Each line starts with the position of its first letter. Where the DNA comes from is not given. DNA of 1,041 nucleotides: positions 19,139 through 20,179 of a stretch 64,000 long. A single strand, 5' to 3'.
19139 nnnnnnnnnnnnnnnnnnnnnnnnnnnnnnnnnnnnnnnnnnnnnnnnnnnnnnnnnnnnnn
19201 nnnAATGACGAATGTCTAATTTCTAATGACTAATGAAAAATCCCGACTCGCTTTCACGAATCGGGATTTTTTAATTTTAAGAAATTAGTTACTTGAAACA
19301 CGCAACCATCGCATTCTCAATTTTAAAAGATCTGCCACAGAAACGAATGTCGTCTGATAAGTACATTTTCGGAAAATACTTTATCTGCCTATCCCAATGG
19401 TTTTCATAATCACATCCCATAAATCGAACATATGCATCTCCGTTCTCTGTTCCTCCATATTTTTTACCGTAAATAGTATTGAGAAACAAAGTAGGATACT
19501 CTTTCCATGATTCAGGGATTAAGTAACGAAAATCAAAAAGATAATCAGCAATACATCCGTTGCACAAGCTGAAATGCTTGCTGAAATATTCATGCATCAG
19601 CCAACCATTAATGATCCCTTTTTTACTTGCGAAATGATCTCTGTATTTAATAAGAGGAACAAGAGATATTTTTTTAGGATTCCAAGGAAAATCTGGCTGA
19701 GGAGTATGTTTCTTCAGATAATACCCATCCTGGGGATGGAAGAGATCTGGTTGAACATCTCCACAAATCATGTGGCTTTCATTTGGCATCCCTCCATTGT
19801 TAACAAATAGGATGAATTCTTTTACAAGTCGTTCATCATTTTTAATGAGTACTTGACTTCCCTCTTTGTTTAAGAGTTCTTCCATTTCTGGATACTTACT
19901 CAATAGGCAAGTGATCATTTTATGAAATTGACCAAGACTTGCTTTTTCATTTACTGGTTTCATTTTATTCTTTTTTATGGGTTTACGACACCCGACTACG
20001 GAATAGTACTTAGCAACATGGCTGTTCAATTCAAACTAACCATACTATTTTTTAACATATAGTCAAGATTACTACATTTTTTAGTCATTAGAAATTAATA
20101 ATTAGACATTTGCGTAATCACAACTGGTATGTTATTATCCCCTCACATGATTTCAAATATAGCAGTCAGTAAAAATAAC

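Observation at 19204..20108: Cys-rich 246-aa orphan gene cassette bounded by inverted copies of a repeat, inserted between priA and rpsU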

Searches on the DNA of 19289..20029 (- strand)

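Call 96: search_rna_families(sources=[L011, L099, L098], threshold=evalue, max_evalue=1)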
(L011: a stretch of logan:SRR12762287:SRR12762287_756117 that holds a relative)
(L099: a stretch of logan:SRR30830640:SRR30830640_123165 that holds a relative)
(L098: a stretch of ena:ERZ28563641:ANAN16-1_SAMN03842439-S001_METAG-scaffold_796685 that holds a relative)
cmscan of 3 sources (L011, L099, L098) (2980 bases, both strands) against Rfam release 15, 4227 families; matches with E-value up to 1: 3.
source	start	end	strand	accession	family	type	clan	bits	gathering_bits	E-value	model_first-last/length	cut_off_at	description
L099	997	1087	+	RF02589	Spy779816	Gene; sRNA;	-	23.9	67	0.77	1-88/88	no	S. pyogenes small RNA 779816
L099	1000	1050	-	RF01386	isrB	Gene; sRNA;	-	23.7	35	0.24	1-87/87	no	isrB Hfq binding RNA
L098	665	755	-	RF04178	BTnc005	Gene; sRNA;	-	21.7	174.8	0.052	118-205/205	5'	Bacteroides sRNA BTnc005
